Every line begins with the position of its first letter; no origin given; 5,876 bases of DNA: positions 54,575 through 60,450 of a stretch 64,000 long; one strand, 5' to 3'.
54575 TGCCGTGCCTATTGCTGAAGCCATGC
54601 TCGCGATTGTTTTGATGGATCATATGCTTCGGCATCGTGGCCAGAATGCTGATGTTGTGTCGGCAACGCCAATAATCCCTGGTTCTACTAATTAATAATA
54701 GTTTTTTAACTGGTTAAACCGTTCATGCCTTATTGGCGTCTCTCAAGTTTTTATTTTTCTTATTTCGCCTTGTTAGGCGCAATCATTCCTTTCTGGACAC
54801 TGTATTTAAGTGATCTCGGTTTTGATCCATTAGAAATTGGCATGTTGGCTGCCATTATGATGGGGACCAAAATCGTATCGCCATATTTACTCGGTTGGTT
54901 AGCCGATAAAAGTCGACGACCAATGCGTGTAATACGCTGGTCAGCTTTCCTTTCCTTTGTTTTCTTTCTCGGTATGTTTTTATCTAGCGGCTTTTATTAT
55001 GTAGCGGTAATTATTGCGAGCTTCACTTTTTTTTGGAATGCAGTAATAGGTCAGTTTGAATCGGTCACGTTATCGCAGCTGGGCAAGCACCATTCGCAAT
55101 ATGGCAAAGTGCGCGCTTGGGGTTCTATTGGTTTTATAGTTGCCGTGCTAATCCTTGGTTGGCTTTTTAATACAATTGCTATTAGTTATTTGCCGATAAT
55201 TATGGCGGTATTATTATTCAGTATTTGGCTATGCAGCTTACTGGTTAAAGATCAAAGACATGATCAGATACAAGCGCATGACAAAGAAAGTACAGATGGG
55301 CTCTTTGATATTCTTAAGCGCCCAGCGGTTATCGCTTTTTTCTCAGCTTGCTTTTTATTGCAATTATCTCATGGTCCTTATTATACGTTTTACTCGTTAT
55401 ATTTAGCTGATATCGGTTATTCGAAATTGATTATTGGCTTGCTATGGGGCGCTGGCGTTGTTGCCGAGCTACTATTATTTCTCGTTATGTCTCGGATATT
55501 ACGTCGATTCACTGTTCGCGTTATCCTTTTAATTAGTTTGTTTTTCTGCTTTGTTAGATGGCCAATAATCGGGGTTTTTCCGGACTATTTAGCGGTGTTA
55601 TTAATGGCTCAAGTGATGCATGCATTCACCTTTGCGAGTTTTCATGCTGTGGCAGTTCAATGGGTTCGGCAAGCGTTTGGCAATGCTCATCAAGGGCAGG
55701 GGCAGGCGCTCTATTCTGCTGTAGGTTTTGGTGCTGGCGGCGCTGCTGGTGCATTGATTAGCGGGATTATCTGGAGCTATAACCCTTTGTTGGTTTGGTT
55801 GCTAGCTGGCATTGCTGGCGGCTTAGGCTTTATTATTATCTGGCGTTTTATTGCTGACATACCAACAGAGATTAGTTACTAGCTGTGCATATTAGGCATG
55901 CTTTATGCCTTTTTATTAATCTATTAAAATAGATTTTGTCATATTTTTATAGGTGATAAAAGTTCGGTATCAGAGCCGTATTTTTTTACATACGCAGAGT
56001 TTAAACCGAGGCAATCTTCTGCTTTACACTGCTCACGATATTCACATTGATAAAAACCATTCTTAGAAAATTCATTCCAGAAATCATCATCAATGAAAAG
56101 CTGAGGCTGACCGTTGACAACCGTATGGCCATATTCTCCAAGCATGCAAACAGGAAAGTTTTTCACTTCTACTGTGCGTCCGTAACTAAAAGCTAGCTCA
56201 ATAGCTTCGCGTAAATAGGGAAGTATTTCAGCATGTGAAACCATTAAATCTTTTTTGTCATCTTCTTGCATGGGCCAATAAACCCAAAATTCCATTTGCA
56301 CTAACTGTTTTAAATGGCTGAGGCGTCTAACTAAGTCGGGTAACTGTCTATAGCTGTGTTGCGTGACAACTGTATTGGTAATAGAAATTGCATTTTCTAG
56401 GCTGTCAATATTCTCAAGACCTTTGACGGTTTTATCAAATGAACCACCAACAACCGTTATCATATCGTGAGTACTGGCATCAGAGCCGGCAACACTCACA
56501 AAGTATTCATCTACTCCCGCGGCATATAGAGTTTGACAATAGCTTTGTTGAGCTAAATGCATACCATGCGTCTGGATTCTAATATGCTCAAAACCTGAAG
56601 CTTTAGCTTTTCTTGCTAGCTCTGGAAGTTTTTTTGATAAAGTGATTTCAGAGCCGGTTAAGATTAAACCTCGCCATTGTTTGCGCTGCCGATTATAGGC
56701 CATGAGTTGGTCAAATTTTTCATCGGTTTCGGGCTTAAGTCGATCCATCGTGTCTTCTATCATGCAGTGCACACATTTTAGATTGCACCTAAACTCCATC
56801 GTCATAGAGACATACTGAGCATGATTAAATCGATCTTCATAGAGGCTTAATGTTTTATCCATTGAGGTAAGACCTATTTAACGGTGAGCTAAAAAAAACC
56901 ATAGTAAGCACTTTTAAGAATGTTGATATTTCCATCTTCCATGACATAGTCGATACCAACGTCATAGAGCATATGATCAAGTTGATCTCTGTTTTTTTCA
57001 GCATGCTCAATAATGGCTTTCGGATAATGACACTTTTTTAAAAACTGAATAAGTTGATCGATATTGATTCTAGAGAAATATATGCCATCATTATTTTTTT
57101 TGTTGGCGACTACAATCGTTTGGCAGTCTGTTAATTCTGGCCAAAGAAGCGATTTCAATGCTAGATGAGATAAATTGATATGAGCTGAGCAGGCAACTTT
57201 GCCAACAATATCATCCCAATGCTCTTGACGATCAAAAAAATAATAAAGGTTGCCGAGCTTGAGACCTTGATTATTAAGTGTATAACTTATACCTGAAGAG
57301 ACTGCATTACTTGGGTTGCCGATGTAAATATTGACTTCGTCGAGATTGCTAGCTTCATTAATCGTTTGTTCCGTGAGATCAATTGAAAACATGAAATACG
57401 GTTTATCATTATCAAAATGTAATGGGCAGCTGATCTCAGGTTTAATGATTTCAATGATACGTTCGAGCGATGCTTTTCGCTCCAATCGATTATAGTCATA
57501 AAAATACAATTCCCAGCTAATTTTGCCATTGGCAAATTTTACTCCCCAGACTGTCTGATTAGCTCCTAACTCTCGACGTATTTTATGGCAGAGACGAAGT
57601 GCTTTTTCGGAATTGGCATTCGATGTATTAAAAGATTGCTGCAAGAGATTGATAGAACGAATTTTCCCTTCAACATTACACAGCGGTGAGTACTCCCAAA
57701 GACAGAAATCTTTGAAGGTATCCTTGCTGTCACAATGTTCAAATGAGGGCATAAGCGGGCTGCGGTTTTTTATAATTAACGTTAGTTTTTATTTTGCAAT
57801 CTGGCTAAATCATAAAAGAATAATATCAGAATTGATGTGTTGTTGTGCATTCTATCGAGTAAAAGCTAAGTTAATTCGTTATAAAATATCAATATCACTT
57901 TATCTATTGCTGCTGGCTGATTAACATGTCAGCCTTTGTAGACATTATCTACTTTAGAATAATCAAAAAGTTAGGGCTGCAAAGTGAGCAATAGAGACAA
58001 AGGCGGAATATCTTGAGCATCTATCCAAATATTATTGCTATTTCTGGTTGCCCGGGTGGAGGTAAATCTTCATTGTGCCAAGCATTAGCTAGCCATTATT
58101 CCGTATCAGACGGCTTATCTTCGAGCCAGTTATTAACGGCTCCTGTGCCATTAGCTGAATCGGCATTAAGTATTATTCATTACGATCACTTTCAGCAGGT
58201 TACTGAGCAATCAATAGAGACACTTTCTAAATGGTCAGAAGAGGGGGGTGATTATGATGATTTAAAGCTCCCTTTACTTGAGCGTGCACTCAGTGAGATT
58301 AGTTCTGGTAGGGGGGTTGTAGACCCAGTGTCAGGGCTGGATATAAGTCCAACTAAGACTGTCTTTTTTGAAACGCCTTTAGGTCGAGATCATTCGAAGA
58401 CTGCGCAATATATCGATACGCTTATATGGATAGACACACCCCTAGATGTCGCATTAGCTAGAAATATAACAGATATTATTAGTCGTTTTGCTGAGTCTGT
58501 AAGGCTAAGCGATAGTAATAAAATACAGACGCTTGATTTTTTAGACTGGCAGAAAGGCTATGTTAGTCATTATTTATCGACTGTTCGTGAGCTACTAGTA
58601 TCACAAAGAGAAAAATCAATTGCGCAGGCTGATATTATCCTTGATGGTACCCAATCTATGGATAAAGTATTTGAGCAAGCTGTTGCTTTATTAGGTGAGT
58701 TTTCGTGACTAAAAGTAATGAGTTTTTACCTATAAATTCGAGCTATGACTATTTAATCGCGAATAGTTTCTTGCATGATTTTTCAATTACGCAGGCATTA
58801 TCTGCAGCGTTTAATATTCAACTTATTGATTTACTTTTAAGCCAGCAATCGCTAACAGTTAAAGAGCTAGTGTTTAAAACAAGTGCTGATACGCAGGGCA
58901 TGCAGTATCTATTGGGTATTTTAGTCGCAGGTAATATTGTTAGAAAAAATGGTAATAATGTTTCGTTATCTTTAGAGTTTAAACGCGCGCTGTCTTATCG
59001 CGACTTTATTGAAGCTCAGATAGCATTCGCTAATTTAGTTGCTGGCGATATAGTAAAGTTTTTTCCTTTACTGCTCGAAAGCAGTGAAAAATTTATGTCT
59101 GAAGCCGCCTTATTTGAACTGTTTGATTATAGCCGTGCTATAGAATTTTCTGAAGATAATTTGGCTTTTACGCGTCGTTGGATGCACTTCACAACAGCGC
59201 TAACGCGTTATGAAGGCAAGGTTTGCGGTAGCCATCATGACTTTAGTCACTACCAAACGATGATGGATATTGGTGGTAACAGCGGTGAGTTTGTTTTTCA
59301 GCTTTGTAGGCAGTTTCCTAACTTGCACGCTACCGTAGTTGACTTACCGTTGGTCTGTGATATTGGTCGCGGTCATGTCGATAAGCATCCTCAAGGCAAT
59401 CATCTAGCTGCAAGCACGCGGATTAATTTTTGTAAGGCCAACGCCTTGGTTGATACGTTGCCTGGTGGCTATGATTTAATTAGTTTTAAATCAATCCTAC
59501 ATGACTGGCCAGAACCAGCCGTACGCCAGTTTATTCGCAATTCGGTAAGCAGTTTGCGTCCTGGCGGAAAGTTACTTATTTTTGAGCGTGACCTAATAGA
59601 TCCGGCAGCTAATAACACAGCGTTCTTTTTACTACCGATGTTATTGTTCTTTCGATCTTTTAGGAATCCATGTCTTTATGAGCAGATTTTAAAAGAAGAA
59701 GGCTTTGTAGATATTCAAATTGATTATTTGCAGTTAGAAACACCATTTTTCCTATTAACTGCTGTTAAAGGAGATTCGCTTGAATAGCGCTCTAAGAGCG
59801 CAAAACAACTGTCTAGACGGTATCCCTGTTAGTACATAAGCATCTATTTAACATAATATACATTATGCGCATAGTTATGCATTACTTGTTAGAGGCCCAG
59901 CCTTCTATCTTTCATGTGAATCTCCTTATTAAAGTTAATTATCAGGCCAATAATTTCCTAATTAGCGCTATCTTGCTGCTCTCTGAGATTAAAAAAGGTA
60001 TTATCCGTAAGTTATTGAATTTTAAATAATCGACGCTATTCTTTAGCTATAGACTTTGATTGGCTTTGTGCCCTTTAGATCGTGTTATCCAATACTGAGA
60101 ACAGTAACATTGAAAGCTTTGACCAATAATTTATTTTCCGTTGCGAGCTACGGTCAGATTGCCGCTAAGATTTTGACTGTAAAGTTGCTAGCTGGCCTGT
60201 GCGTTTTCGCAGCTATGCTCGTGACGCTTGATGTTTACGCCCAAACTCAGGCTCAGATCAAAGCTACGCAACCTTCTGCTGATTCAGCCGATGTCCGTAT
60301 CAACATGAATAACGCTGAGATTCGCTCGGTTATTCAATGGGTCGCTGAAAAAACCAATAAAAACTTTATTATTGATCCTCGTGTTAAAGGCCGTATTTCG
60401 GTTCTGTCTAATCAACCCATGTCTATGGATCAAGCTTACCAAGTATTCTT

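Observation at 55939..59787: Divergent four-gene cassette: radical SAM + 287-aa orphan / P-loop kinase-like + O-methyltransferase, a candidate uncharacterised biosynthetic or modification system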

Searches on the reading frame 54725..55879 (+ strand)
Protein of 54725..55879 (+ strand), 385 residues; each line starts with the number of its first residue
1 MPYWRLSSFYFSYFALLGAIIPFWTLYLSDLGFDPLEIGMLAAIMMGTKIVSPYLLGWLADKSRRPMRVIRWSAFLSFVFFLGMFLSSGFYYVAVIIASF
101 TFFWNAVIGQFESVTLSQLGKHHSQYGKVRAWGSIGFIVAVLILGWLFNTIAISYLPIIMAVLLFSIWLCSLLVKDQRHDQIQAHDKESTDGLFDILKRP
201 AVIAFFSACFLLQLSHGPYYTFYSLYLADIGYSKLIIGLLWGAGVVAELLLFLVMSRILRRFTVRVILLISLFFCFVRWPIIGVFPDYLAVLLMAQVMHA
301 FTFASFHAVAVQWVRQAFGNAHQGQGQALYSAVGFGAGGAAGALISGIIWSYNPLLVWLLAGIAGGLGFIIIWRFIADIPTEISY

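Call 3: search_protein_families(library=pfam, proteins=[window:54725-55879:+], max_evalue=0.01)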
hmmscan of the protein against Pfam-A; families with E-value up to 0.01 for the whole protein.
window:54725-55879:+ (385 aa): 4 families
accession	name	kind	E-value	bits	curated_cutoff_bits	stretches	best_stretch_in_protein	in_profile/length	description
PF12832.13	MFS_1_like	-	1.6e-114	383.3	25.2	1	3-355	1-368/373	MFS_1 like family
PF07690.21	MFS_1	-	6.5e-24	84.9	33.4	2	8-276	3-279/347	Major Facilitator Superfamily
PF03825.22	Nuc_H_symport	-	1.1e-21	77.8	25.9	1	5-350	6-362/400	Nucleoside H+ symporter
PF01306.25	LacY_symp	-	1.3e-06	27.9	24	1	3-169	9-185/413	LacY proton/sugar symporter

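Call 4: search_protein_families(library=ncbifam, proteins=[window:54725-55879:+], max_evalue=0.01)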
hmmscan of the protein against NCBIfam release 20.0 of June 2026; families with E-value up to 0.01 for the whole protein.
window:54725-55879:+ (385 aa): 7 families
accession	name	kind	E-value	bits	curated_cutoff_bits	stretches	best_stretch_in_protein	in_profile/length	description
NF008346.0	PRK11128.1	equivalog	5.2e-58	197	259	1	6-371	9-374/383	3-phenylpropionate MFS transporter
TIGR00902.1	2A0127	subfamily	2.6e-45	155.2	698.9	1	4-372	8-375/388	3-phenylpropionate MFS transporter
NF037955.1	mfs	subfamily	8e-39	133.6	100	1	5-368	1-363/366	MFS transporter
TIGR00889.1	2A0110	subfamily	6.6e-13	48.5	446.1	1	5-350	6-369/418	nucleoside permease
NF007077.0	PRK09528.1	subfamily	1.9e-11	43.1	429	1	3-315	13-342/421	galactoside permease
TIGR00882.1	2A0105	subfamily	1.5e-05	24.1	220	1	3-182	4-190/396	oligosaccharide MFS transporter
NF002962.0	PRK03633.1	equivalog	0.00081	18.6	361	1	15-110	214-310/382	MFS transporter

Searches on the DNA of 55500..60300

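Call 73: search_rna_families(source=window, start=55500, end=60300, threshold=evalue, max_evalue=1)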
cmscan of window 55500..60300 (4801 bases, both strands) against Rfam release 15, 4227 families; matches with E-value up to 1: 1.
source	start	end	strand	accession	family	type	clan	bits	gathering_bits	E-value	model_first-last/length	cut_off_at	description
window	59466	59511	+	RF01641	ceN53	Gene; snRNA; snoRNA; CD-box;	-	21.9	50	0.5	1-74/74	no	Caenorhabditis snoRNA ceN53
